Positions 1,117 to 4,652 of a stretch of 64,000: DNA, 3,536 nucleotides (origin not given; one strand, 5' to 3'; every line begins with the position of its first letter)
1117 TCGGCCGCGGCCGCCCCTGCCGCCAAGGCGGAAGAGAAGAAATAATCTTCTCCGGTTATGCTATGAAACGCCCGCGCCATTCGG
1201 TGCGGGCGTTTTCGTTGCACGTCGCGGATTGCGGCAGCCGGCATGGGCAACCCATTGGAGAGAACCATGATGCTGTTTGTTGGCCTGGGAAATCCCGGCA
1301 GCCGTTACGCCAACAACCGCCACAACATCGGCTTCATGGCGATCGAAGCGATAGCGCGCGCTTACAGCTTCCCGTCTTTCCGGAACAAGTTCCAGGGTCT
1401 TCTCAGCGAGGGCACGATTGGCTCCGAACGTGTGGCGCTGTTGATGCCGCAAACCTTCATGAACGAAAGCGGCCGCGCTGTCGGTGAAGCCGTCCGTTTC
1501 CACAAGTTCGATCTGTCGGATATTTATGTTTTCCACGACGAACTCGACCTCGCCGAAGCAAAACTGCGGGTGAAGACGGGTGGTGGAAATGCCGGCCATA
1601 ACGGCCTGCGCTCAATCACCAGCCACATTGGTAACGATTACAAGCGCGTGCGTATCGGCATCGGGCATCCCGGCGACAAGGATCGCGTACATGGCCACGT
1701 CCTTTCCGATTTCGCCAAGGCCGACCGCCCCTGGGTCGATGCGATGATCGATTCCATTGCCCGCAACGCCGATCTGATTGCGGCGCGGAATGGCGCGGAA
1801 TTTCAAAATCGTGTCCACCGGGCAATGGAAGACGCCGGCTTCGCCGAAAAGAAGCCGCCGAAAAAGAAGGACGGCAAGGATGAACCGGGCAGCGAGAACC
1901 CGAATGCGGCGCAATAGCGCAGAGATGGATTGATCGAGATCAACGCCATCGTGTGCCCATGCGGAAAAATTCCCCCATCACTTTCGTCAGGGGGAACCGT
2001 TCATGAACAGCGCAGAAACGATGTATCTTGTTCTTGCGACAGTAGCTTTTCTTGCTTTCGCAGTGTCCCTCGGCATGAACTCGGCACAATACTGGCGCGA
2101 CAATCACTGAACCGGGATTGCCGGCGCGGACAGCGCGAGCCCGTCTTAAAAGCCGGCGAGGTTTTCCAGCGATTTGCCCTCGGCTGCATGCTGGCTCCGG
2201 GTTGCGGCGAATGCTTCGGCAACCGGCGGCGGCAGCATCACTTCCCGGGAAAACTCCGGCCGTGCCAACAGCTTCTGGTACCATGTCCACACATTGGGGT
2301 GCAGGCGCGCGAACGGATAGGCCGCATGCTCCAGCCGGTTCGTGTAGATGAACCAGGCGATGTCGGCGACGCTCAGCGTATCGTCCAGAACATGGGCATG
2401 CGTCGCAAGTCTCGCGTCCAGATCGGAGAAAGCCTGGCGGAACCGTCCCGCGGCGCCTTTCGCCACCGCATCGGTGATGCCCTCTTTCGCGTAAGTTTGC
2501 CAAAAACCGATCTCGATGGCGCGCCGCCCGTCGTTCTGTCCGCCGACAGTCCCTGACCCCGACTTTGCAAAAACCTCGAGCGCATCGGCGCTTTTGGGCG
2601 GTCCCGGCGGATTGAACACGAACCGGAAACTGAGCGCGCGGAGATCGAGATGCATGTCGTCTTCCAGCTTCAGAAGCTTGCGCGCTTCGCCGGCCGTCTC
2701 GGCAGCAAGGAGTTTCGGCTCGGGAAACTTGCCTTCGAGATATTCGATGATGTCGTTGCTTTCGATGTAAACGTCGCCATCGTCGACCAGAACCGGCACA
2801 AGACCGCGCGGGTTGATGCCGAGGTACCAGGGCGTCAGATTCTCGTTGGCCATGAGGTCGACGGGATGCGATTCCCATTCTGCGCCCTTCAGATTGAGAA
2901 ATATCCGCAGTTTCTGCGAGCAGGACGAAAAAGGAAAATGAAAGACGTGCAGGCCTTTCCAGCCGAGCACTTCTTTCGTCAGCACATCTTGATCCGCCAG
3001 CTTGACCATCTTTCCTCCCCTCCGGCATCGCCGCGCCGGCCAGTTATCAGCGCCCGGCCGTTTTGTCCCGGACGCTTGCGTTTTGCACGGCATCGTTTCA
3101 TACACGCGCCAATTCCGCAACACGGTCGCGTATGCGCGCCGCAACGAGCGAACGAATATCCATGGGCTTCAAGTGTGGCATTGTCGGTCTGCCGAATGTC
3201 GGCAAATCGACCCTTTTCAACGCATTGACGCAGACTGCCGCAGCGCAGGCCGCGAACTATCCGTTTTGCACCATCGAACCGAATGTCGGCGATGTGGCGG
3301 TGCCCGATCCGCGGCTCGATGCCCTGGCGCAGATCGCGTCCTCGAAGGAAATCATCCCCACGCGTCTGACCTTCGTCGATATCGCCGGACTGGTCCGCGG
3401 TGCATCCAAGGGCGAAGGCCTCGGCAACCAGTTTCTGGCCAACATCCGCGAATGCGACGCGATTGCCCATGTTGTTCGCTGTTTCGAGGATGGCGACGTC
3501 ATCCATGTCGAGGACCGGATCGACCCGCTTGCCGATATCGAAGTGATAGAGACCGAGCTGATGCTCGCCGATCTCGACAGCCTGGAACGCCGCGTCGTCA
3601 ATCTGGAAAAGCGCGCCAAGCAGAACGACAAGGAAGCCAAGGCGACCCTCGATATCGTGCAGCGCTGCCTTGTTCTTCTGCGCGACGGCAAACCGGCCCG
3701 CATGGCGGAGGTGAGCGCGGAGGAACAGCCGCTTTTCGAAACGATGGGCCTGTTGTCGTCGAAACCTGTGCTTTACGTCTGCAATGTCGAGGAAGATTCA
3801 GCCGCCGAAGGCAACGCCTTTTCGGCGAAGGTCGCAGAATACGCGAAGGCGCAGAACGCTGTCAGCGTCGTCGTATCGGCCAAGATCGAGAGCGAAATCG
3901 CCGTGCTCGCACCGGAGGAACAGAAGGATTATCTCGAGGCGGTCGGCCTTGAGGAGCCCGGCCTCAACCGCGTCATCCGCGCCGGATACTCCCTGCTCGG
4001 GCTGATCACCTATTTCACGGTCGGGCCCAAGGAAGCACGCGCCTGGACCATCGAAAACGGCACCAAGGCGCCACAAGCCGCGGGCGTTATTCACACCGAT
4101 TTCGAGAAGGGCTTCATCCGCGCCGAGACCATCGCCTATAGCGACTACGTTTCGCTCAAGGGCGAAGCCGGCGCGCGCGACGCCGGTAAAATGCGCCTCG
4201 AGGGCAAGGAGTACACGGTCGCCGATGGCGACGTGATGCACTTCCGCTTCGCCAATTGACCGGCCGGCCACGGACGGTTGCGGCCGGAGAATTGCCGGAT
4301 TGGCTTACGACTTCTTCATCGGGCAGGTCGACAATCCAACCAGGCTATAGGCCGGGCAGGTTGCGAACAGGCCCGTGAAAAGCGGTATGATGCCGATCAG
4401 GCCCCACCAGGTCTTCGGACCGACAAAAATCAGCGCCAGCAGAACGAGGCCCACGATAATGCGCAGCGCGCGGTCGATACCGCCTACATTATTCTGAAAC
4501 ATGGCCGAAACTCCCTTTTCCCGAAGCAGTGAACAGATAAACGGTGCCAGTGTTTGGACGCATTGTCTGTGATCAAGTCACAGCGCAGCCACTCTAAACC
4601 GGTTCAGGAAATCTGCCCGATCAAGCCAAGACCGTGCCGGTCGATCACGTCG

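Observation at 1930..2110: Unannotated 35-aa membrane micro-protein behind a perfect FNR/FixK box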

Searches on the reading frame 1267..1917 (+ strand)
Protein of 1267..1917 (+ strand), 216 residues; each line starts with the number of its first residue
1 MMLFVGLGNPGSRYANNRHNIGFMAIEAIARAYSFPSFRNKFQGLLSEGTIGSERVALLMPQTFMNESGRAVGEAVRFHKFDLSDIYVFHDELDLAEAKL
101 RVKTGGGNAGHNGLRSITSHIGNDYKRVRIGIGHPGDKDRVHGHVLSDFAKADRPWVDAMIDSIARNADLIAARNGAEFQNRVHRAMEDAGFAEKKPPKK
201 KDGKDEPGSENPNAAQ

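Call 5: search_protein_families(library=ncbifam, proteins=[window:1267-1917:+], max_evalue=1)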
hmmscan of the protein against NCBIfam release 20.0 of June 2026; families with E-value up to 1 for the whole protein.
window:1267-1917:+ (216 aa): 1 family
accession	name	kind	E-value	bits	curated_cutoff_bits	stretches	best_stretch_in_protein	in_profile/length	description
TIGR00447.2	pth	equivalog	6.4e-57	192.1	100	1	3-169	2-170/172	aminoacyl-tRNA hydrolase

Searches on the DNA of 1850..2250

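Call 52: search_rna_families(source=window, start=1850, end=2250, threshold=evalue, max_evalue=10)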
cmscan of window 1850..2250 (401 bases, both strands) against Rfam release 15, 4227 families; matches with E-value up to 10: 2.
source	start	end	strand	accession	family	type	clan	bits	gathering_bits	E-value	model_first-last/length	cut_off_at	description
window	1910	1953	-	RF00498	EAV_LTH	Cis-reg; leader;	-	17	70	0.23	1-45/45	no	Equine arteritis virus leader TRS hairpin (LTH)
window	1882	1902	+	RF02926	DUF2693-FD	Gene; sRNA;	-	13.9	44.5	4.1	22-42/49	no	DUF2693-FD RNA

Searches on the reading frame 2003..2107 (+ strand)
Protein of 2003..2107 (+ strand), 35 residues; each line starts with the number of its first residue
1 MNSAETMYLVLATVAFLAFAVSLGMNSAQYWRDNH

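Call 5: search_protein_families(library=ncbifam, proteins=[window:2003-2107:+], max_evalue=1)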
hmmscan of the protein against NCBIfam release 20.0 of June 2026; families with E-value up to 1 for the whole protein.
window:2003-2107:+ (35 aa): 0 families

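Call 6: search_protein_families(library=pfam, proteins=[window:2003-2107:+], max_evalue=1)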
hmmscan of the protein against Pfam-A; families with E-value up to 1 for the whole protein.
window:2003-2107:+ (35 aa): 0 families

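Call 13: find_encoding_contigs(protein=window:2003-2107:+, flank=5000, max_places=10)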
Protein window:2003-2107:+ (35 aa): no gene with exactly this product is on record in the collection.

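Call 14: list_cluster_members(proteins=[window:2003-2107:+])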
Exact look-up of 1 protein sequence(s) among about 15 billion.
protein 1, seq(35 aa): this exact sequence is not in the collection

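Call 16: search_dna_similar(query=window:2003-2107:+, collection=plasmids, mode=protein, max_evalue=10)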
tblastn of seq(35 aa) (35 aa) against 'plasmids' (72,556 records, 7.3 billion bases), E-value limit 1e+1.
No match.

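Call 20: search_protein_representatives(protein=window:2003-2107:+)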
Query: 35 residues. Proteins with E-value up to 0.001 (for the whole library): 1; up to 1e-10: 0; up to 1e-30: 0. The best 1 are listed.
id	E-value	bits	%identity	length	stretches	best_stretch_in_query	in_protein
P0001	5.6e-06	40.8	65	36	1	1-34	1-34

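Call 22: list_cluster_members(proteins=[P0001])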
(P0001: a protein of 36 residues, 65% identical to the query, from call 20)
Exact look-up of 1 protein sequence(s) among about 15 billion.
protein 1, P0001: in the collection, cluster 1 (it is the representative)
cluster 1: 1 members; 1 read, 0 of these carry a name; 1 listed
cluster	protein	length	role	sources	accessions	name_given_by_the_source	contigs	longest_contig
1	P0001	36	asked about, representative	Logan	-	-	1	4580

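Call 23: find_encoding_contigs(protein=P0001, flank=5000, max_places=10)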
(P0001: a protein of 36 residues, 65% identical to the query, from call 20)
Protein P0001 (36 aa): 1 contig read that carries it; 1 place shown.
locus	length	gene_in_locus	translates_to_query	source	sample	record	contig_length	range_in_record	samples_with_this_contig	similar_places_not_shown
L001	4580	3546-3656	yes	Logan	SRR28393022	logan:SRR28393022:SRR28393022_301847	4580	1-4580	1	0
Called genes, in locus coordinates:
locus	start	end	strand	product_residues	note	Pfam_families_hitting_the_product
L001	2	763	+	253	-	?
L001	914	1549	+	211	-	PF01195:Pept_tRNA_hydro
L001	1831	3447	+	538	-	PF05656:DUF805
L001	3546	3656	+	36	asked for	-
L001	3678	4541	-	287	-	PF02798:GST_N, PF13409:GST_N_2, PF13417:GST_N_3, PF00043:GST_C, PF13410:GST_C_2, PF14497:GST_C_3 (weak)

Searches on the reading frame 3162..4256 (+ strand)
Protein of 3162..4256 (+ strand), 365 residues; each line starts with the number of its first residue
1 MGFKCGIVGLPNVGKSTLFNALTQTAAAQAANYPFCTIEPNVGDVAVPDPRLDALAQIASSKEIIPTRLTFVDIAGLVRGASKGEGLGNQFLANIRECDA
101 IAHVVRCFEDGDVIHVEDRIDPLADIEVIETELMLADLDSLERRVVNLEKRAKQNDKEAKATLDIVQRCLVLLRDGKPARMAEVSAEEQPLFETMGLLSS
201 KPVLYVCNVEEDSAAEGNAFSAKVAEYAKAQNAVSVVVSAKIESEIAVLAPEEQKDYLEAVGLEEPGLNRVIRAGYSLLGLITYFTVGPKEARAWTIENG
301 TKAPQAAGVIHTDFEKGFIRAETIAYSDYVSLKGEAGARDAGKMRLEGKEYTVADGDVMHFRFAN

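Call 75: find_homologous_proteins(query=window:3162-4256:+, max_evalue=1e-150)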
Query window:3162-4256:+ (365 aa): 7891 proteins with E <= 1e-150 among 8000 candidates; the best 120 are listed.
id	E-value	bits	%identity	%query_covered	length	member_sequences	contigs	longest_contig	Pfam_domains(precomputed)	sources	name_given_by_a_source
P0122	2.1e-235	798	100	100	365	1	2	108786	PF01926.30,PF02421.25,PF06071.20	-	-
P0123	6.2e-215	731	91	99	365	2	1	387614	PF01926.30,PF02421.25,PF06071.20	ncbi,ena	-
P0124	1.9e-208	710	88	100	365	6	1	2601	PF01926.30,PF02421.25,PF06071.20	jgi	jgi:GTP-binding protein YchF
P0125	3.5e-208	709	88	100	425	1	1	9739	PF01926.30,PF02421.25,PF06071.20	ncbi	-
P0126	7.7e-207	704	87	100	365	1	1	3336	PF01926.30,PF02421.25,PF06071.20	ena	-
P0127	1.5e-206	703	88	100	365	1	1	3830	PF01926.30,PF02421.25,PF06071.20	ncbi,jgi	jgi:GTP-binding protein YchF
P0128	2.0e-206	703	88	100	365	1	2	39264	PF01926.30,PF02421.25,PF06071.20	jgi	jgi:GTP-binding protein YchF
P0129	2.8e-206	702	87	100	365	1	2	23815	PF01926.30,PF02421.25,PF06071.20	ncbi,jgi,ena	-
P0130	8.8e-206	701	87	100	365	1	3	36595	PF01926.30,PF02421.25,PF06071.20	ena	-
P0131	1.1e-205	701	87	100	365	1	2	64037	PF01926.30,PF02421.25,PF06071.20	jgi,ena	jgi:ribosome-binding ATPase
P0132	1.5e-205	700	87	100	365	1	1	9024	PF01926.30,PF02421.25,PF06071.20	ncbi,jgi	jgi:GTP-binding protein YchF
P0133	2.5e-205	699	86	100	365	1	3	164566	PF01926.30,PF02421.25,PF06071.20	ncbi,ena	-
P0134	1.2e-204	697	87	100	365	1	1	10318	PF01926.30,PF02421.25,PF06071.20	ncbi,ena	-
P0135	1.5e-204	697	86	100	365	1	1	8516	PF01926.30,PF02421.25,PF06071.20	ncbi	-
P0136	4.0e-204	695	87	100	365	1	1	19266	PF01926.30,PF02421.25,PF06071.20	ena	-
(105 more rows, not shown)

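Call 76: find_encoding_contigs(protein=P0133, flank=4000, max_places=3)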
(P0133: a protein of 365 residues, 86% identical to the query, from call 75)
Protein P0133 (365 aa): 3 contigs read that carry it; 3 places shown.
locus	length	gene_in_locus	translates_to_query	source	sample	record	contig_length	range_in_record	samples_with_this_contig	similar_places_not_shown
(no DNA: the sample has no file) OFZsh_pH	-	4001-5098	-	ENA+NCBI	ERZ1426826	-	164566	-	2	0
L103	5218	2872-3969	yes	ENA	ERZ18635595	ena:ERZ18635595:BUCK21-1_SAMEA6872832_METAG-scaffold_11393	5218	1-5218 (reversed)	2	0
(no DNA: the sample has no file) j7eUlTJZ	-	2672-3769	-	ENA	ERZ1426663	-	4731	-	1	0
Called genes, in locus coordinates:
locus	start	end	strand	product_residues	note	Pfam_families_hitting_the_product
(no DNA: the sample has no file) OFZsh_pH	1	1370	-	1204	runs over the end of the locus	PF05378:Hydant_A_N, PF01968:Hydantoinase_A, PF19278:Hydant_A_C, PF02538:Hydantoinase_B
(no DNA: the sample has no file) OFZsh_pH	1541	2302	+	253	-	-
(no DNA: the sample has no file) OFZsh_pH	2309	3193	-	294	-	PF00149:Metallophos, PF12850:Metallophos_2 (weak)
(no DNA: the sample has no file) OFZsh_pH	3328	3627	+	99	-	-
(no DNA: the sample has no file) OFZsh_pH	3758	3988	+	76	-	-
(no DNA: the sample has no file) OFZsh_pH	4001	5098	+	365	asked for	PF01926:MMR_HSR1, PF02421:FeoB_N (weak), PF06071:YchF-GTPase_C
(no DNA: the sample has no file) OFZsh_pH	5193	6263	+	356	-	PF06674:DUF1176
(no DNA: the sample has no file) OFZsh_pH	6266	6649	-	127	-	PF11533:AtzH-like, PF13474:SnoaL_3 (weak), PF14534:DUF4440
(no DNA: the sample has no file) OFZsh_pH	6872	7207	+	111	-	-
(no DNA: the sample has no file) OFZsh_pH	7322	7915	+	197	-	PF01066:CDP-OH_P_transf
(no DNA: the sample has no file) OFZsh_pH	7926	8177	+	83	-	PF02597:ThiS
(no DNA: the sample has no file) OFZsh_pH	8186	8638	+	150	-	PF02391:MoaE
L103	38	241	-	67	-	PF05378:Hydant_A_N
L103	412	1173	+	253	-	-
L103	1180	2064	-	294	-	PF00149:Metallophos, PF12850:Metallophos_2 (weak)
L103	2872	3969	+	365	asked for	PF01926:MMR_HSR1, PF02421:FeoB_N (weak), PF06071:YchF-GTPase_C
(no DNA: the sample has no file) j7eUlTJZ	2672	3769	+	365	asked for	PF01926:MMR_HSR1, PF02421:FeoB_N (weak), PF06071:YchF-GTPase_C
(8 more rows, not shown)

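Call 77: find_encoding_contigs(protein=P0131, flank=4000, max_places=2)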
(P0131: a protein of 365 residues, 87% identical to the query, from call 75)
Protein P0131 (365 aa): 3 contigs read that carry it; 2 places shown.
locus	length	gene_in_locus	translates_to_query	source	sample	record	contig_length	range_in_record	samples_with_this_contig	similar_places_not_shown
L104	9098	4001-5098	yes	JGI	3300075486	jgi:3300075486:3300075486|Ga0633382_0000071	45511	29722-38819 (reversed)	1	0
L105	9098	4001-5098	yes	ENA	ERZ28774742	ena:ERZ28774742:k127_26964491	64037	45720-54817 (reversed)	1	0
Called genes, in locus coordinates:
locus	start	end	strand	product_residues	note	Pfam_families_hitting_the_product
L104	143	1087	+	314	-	PF13793:Pribosyltran_N, PF00156:Pribosyltran, PF14572:Pribosyl_synth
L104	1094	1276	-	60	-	-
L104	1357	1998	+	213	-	PF01386:Ribosomal_L25p, PF14693:Ribosomal_TL5_C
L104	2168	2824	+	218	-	PF01195:Pept_tRNA_hydro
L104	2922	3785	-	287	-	PF02798:GST_N, PF13409:GST_N_2, PF13417:GST_N_3, PF00043:GST_C (weak), PF13410:GST_C_2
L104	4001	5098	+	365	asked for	PF01926:MMR_HSR1, PF02421:FeoB_N, PF06071:YchF-GTPase_C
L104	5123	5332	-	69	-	PF11127:YgaP-like_TM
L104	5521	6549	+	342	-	PF01575:MaoC_dehydratas, PF13452:FAS1_DH_region (faint), PF01575:MaoC_dehydratas (weak)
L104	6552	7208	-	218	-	PF00596:Aldolase_II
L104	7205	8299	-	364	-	PF01008:IF-2B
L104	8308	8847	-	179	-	PF00156:Pribosyltran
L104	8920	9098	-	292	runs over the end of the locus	PF01048:PNP_UDP_1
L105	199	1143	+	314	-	PF13793:Pribosyltran_N, PF00156:Pribosyltran, PF14572:Pribosyl_synth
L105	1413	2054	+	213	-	PF01386:Ribosomal_L25p, PF14693:Ribosomal_TL5_C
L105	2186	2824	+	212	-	PF01195:Pept_tRNA_hydro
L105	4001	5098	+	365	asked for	PF01926:MMR_HSR1, PF02421:FeoB_N, PF06071:YchF-GTPase_C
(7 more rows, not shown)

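Call 78: find_encoding_contigs(protein=P0128, flank=4000, max_places=2)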
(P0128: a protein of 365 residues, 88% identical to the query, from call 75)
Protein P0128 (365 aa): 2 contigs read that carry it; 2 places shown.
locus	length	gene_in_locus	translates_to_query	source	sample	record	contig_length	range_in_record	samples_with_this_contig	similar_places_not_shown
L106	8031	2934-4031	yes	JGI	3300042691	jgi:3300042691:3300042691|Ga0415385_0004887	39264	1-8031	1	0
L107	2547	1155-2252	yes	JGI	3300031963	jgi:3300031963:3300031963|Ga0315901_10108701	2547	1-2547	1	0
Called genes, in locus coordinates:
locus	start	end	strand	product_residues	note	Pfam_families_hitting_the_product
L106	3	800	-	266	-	?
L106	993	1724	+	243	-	-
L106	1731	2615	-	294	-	PF00149:Metallophos, PF12850:Metallophos_2 (faint)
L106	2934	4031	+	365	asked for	PF01926:MMR_HSR1, PF02421:FeoB_N, PF06071:YchF-GTPase_C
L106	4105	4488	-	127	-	PF11533:AtzH-like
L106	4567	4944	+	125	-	-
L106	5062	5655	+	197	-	PF01066:CDP-OH_P_transf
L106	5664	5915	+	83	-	PF02597:ThiS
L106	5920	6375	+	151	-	PF02391:MoaE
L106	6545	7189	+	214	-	PF00081:Sod_Fe_N, PF02777:Sod_Fe_C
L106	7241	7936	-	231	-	-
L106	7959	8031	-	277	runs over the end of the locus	PF12849:PBP_like_2, PF13531:SBP_bac_11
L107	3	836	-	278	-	?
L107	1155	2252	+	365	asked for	PF01926:MMR_HSR1, PF02421:FeoB_N, PF06071:YchF-GTPase_C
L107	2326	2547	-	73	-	?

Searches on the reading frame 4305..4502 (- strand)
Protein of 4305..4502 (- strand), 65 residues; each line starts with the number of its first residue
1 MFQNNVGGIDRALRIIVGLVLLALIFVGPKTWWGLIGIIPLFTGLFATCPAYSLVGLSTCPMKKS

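Call 6: search_protein_families(library=pfam, proteins=[window:4305-4502:-], max_evalue=1)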
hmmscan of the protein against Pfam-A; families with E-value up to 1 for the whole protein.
window:4305-4502:- (65 aa): 1 family
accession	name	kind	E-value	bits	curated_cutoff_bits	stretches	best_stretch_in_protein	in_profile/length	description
PF11127.14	YgaP-like_TM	-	9.7e-23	80.5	25.3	1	3-63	2-66/66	Inner membrane protein YgaP-like, transmembrane domain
